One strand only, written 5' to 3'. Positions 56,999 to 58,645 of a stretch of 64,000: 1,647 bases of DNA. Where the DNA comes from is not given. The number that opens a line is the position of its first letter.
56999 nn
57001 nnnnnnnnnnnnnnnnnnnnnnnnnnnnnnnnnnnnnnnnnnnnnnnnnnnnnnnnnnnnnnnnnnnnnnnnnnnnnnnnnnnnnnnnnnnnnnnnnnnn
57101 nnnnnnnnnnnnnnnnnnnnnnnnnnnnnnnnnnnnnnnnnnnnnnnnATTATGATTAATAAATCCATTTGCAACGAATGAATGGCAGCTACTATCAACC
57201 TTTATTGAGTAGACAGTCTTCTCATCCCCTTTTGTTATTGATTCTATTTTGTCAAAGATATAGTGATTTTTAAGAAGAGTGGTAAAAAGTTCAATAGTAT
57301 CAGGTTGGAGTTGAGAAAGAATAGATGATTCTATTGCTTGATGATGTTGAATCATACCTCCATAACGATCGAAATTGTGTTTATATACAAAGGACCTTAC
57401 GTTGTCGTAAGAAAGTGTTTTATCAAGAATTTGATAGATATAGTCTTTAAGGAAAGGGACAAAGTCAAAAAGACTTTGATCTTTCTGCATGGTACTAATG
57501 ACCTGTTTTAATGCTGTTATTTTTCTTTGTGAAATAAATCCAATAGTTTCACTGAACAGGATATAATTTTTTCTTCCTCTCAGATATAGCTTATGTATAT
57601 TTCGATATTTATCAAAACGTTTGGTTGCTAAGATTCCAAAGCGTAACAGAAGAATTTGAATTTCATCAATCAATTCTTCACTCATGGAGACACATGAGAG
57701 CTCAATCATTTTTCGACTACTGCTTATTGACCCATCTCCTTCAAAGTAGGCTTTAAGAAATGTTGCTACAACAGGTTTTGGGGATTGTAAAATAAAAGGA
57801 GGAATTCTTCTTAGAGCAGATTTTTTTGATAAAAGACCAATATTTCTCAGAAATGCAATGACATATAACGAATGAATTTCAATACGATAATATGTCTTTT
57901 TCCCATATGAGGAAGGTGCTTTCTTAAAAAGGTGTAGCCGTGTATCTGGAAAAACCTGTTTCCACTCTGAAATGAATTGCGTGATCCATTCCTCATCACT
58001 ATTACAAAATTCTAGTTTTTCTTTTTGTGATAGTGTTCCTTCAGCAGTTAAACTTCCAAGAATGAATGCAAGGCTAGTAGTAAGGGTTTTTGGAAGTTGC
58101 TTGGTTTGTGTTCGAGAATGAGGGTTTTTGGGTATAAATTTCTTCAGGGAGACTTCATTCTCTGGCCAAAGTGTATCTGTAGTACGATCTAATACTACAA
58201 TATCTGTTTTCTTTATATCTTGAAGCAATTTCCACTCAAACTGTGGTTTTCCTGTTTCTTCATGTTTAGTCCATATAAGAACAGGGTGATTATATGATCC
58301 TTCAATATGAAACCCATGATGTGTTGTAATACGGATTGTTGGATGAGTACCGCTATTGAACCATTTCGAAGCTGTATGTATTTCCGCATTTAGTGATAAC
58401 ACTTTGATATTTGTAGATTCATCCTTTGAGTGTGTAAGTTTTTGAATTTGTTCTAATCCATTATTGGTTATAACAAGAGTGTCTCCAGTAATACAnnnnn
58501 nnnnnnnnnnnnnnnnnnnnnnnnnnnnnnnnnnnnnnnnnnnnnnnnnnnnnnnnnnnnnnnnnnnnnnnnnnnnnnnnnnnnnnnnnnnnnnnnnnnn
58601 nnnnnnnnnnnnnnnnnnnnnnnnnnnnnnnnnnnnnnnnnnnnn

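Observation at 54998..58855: GyrA interrupted by a full-size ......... intein at the catalytic-tyrosine site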

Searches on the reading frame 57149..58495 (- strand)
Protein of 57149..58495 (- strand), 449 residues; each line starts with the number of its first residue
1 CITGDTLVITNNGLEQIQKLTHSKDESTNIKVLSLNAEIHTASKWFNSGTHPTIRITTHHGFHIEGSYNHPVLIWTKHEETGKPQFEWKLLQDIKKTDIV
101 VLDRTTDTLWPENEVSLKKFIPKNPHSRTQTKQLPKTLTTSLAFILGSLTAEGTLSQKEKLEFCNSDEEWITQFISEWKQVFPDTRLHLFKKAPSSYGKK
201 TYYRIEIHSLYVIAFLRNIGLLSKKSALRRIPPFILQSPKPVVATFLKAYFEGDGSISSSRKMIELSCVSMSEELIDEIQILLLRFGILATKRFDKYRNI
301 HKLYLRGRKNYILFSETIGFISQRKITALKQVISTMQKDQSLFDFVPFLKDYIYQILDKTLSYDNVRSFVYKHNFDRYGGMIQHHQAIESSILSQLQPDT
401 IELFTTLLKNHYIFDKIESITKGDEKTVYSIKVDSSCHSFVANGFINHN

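Call 4: search_protein_families(library=pfam, proteins=[window:57149-58495:-], max_evalue=0.01)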
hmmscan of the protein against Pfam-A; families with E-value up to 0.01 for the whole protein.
window:57149-58495:- (449 aa): 3 families
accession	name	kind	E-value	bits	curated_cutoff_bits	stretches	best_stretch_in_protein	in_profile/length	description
PF14528.11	LAGLIDADG_3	-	1.7e-18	67.1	22.5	1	242-319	2-82/82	LAGLIDADG-like domain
PF14890.11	Intein_splicing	-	1.4e-13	51.4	35.8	1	9-449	3-155/155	Intein splicing domain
PF14527.11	LAGLIDADG_WhiA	-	0.0008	19.9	23.2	0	245-308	3-64/93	WhiA LAGLIDADG-like domain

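Call 5: search_protein_families(library=ncbifam, proteins=[window:57149-58495:-], max_evalue=0.01)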
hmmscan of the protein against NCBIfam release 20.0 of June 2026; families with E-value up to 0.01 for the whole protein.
window:57149-58495:- (449 aa): 12 families
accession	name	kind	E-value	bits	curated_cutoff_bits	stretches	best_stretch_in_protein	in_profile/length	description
NF038098.1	GyrA_w_intein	exception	6.9e-61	206.4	1850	1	1-449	117-537/1232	intein-containing DNA gyrase subunit A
NF005852.0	PRK07773.1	equivalog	1.8e-27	96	780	1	1-449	398-826/886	replicative DNA helicase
NF011491.0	PRK14898.1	equivalog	3.4e-24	85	783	1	127-449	228-543/860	DNA-directed RNA polymerase subunit A''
NF011418.0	PRK14845.1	equivalog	6.2e-17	60.6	756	1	19-339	49-318/1049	translation initiation factor IF-2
NF003157.0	PRK04132.1-2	equivalog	5.5e-15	54.4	1103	1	142-359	172-379/864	replication factor C small subunit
NF011303.0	PRK14715.1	equivalog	5.4e-12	43.6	1585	1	145-309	1123-1277/1627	DNA-directed DNA polymerase II large subunit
NF011287.0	PRK14698.1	equivalog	5.5e-12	44.5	1238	1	54-295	313-536/1017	V-type ATP synthase subunit A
TIGR01445.1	intein_Nterm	domain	4.1e-10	40.5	24.5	1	1-74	1-83/83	intein N-terminal splicing region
NF006207.0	PRK08332.1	equivalog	1.4e-07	29.1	2400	1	137-297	1000-1148/1684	vitamin B12-dependent ribonucleotide reductase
NF003159.0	PRK04132.1-4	equivalog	1.5e-07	29.9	999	1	141-372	179-383/852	replication factor C small subunit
NF038162.1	RtcB_rel_intein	exception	2.9e-07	28.9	1150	1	196-449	304-578/961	intein-containing RtcB family protein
NF045703.1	rSAM_Tes_intein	exception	7.5e-07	27.3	1700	1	207-291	427-511/1040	tetraether lipid synthase Tes, intein-containing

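Call 6: search_solved_structures(query=window:57149-58495:-, max_evalue=1, show_alignments=3)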
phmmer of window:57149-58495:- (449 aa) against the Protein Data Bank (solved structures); distinct sequences matched with E-value up to 1: 12.
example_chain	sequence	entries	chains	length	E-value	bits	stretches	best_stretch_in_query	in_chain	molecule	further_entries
1am2_A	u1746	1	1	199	3.1e-17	65.9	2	2-106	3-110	MXE GYRA INTEIN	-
4oz6_A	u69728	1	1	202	1.3e-15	60.6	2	2-106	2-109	Mxe gyrA intein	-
7qsu_A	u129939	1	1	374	1.1e-10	44.3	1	128-312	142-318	V-ATPase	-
7qss_A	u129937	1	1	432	2.5e-10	43.1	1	128-311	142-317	V-type ATP synthase alpha chain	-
2cw7_A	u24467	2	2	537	2.7e-07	33.1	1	212-307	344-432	Endonuclease PI-PkoII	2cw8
7qst_A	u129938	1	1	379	0.0065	18.7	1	128-291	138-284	V-type ATP synthase subunit A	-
4o1r_A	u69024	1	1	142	0.02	17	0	412-449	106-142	Replicative DNA helicase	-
1dq3_A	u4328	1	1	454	0.023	16.9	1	206-334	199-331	ENDONUCLEASE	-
3hyi_A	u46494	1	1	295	0.11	14.6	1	242-335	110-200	Protein DUF199/WhiA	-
3hyj_A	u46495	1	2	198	0.26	13.4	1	242-331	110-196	Protein DUF199/WhiA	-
7cfv_A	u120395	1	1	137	0.3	13.2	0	415-449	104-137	Spl DnaX mini-intein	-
7f8m_A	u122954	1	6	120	0.72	11.9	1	252-316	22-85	Robl_LC7 domain-containing protein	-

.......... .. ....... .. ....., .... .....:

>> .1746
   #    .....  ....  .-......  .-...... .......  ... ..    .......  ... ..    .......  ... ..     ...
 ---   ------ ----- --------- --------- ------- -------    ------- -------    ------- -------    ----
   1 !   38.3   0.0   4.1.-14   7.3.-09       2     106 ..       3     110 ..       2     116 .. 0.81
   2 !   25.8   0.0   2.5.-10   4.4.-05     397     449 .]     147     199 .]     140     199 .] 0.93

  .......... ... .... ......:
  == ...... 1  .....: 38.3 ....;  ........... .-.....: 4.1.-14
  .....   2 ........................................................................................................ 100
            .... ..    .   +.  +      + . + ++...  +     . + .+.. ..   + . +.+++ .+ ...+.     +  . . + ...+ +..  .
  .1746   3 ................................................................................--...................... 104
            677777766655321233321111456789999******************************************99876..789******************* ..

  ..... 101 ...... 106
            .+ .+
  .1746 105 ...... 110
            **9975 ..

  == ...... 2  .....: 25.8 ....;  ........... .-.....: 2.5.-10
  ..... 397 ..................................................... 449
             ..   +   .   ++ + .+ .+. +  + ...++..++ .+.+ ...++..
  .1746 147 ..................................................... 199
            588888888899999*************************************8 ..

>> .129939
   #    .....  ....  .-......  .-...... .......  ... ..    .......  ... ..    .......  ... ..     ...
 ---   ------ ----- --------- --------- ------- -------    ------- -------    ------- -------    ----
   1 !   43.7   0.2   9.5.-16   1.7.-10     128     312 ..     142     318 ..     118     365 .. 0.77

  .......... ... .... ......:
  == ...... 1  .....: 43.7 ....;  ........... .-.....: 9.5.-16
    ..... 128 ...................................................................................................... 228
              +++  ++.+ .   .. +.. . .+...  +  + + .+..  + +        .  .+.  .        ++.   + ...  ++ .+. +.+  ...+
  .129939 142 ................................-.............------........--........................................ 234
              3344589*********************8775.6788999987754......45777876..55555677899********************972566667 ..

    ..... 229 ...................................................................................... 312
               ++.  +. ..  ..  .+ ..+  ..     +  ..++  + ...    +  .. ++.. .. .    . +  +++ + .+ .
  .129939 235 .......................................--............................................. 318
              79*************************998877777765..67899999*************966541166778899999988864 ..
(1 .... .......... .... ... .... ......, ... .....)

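Call 7: find_homologous_proteins(query=window:57149-58495:-, max_evalue=0.001)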
Query window:57149-58495:- (449 aa): 42 proteins with E <= 0.001 among 4679 candidates.
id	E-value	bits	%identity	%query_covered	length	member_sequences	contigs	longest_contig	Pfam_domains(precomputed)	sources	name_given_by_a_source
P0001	3.2e-149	516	52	100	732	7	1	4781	PF00521.27,PF14528.12,PF14890.12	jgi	-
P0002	3.0e-142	493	52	100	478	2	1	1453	PF00521.27,PF14528.12,PF14890.12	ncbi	ncbi:MAG: LAGLIDADG family homing endonuclease, partial [Nanoarchaeota archaeon]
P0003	5.2e-141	489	52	100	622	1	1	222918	PF00521.27,PF14528.12,PF14890.12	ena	-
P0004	8.3e-141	488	52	100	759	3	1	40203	PF00521.27,PF14528.12,PF14527.12,PF14890.12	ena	-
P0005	6.0e-139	482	50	100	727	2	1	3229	PF00521.27,PF14528.12,PF14890.12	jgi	-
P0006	1.2e-132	461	49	100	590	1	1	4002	PF00521.27,PF14528.12,PF14890.12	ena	-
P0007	3.9e-132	459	53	90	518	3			PF00521.27,PF14528.12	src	-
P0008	7.4e-127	442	51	94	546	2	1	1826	PF00521.27,PF14528.12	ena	-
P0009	1.6e-121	424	51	86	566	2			PF00521.27,PF14528.12,PF14527.12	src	-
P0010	1.1e-113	399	49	91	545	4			PF00521.27,PF14528.12,PF14890.12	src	-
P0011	4.1e-113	397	57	72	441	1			PF00521.27,PF14528.12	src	-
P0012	1.4e-107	378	44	100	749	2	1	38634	PF00521.27,PF14528.12,PF14890.12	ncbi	ncbi:DNA gyrase subunit A, partial [Candidatus Omnitrophota bacterium]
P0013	1.1e-103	366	42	100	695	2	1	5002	PF00521.27,PF14528.12,PF14890.12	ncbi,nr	ncbi:MAG: DNA gyrase subunit A, partial [Acidobacteria bacterium]|nr:DNA gyrase subunit A [Acidobact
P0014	1.5e-103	365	48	79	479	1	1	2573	PF00521.27,PF14528.12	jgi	-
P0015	1.4e-96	342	40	100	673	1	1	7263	PF00521.27,PF14528.12,PF14890.12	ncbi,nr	ncbi:MAG TPA: DNA gyrase subunit A, partial [Ktedonobacteraceae bacterium]|nr:DNA gyrase subunit A [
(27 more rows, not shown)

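Call 17: find_encoding_contigs(protein=P0004, flank=6000, max_places=2)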
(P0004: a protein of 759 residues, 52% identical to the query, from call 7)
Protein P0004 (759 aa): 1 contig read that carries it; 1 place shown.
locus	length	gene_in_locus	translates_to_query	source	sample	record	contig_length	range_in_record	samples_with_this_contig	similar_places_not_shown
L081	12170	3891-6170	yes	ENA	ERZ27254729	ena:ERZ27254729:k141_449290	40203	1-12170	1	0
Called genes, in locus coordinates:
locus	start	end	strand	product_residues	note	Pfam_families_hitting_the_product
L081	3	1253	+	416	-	?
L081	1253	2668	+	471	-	PF21799:MurD-like_N, PF08245:Mur_ligase_M, PF02875:Mur_ligase_C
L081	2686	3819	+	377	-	PF01168:Ala_racemase_N, PF00842:Ala_racemase_C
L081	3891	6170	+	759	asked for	PF00521:DNA_topoisoIV, PF14890:Intein_splicing, PF14527:LAGLIDADG_WhiA (faint), PF14528:LAGLIDADG_3, PF00521:DNA_topoisoIV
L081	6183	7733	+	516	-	PF00521:DNA_topoisoIV, PF03989:DNA_gyraseA_C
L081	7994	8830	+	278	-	PF01261:AP_endonuc_2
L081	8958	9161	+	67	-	-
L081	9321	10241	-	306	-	PF02899:Phage_int_SAM_1, PF13102:Phage_int_SAM_5 (faint), PF13495:Phage_int_SAM_4 (weak), PF00589:Phage_integrase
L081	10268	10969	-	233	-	PF00963:Cohesin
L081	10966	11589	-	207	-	PF00963:Cohesin (weak)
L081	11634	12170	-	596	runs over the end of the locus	-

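Call 18: find_encoding_contigs(protein=P0003, flank=6000, max_places=2)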
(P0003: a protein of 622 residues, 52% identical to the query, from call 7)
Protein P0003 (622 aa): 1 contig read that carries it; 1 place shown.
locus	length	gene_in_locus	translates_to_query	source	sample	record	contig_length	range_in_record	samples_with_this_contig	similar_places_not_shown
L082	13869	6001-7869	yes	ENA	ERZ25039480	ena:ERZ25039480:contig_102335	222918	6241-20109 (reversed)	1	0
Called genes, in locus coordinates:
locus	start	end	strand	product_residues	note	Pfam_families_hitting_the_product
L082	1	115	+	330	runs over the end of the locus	PF00814:TsaD, PF22521:HypF_C_2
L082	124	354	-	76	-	-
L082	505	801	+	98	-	PF01248:Ribosomal_L7Ae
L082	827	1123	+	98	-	PF01200:Ribosomal_S28e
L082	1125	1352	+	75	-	-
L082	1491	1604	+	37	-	-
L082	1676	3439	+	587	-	PF13750:Big_3_3 (weak)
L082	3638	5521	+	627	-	PF02518:HATPase_c, PF00204:DNA_gyraseB, PF01751:Toprim, PF00986:DNA_gyraseB_C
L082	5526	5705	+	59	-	-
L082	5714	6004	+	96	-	-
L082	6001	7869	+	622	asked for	PF00521:DNA_topoisoIV, PF14890:Intein_splicing, PF14528:LAGLIDADG_3, PF00521:DNA_topoisoIV (weak)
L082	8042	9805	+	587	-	PF00521:DNA_topoisoIV, PF03989:DNA_gyraseA_C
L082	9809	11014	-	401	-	PF00009:GTP_EFTU, PF03193:RsgA_GTPase (faint), PF01926:MMR_HSR1, PF03144:GTP_EFTU_D2 (weak), PF09173:eIF2_C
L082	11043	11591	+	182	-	-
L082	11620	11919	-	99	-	-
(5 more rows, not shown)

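Call 36: find_related_loci(query=window:57149-58495:-, collection=viral_contigs, flank=4000)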
Query window:57149-58495:- (449 aa) in viral_contigs; peptide patterns used: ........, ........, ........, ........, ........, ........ (x = any residue, [..] = any of these).
16 stretches matched a pattern, but none encodes a relative of the query by tblastn (E <= 1e-3).

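Call 37: find_related_loci(query=A1, collection=metagenome_contigs, flank=5000)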
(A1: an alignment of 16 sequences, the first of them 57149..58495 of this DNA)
Query A1 (449 aa) in metagenome_contigs; peptide patterns used: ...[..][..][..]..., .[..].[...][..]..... (x = any residue, [..] = any of these).
600 stretches matched a pattern (row limit reached: there are more); 499 encode a relative of the query (tblastn E <= 1e-3); the best 80 are kept; 80 distinct loci.
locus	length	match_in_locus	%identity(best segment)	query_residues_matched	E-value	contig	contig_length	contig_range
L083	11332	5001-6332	56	1-449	8e-163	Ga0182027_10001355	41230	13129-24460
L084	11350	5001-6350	54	1-449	2e-160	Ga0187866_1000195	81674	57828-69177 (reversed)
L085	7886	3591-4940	51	1-449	1e-158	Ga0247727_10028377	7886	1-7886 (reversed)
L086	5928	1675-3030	52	1-449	6e-160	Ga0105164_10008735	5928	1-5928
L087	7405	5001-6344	49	1-449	2e-156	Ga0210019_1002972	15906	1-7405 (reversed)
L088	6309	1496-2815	52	1-449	5e-157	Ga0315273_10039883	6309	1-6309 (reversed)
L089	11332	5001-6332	51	1-449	5e-155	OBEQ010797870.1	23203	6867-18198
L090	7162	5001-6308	54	1-449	2e-154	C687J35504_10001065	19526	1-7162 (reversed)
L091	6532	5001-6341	51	1-449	9e-155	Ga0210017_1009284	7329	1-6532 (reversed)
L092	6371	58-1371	52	1-449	2e-154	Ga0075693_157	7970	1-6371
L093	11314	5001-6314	52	1-449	2e-154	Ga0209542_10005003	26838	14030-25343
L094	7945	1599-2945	52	1-449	9e-154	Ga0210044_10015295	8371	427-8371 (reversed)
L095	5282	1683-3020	51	1-449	6e-155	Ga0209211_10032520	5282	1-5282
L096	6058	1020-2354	52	1-449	3e-153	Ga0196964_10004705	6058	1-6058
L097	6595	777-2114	52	1-449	5e-152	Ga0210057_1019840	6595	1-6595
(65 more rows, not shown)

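Call 39: predict_structure(alignment_id=A1)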
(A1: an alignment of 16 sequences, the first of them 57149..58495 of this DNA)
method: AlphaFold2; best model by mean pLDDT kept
length: 449 residues; sequences in the alignment: 16
mean_pLDDT: 88.8   pTM: 0.91
mean pLDDT of the five models: 88.8, 84.6, 84.5, 84.0, 82.9
residues with pLDDT >= 90: 288; 70-90: 129; 50-70: 32; < 50: 0
segments of 3 or more residues with pLDDT < 50: none
pLDDT, mean of each block of 10 residues (from residue 1): 94 90 61 91 82 97 97 95 94 97 88 93 87 96 97 80 92 97 95 85 93 93 84 95 98 89 85 96 95 95 92 95 94 79 81 80 63 80 77 70 87 95 95 86 93
secondary structure, 60 per line:
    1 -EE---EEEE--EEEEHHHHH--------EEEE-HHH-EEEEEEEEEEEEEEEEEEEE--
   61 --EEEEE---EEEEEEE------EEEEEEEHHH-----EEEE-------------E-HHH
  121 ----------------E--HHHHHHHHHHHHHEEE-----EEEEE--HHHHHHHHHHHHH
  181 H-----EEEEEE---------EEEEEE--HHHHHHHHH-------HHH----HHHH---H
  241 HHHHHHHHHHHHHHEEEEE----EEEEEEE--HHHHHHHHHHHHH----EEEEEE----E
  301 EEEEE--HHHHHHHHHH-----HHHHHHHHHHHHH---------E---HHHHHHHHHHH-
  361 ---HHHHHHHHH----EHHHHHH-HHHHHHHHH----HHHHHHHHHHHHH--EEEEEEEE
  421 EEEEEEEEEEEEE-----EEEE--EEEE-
elements in order: E7-10 E13-16 H17-21 E30-33 E39-58 E63-67 E71-77 E84-90 E99-102 H140-152 E153-155 E161-165 H168-181 E187-192 E202-207 H210-218 H233-236 H240-254 E255-259 E264-270 H273-285 E290-295 E300-305 H308-317 H323-335 H349-359 H364-372 H378-383 H385-393 H398-410 E413-433 E439-442 E445-448
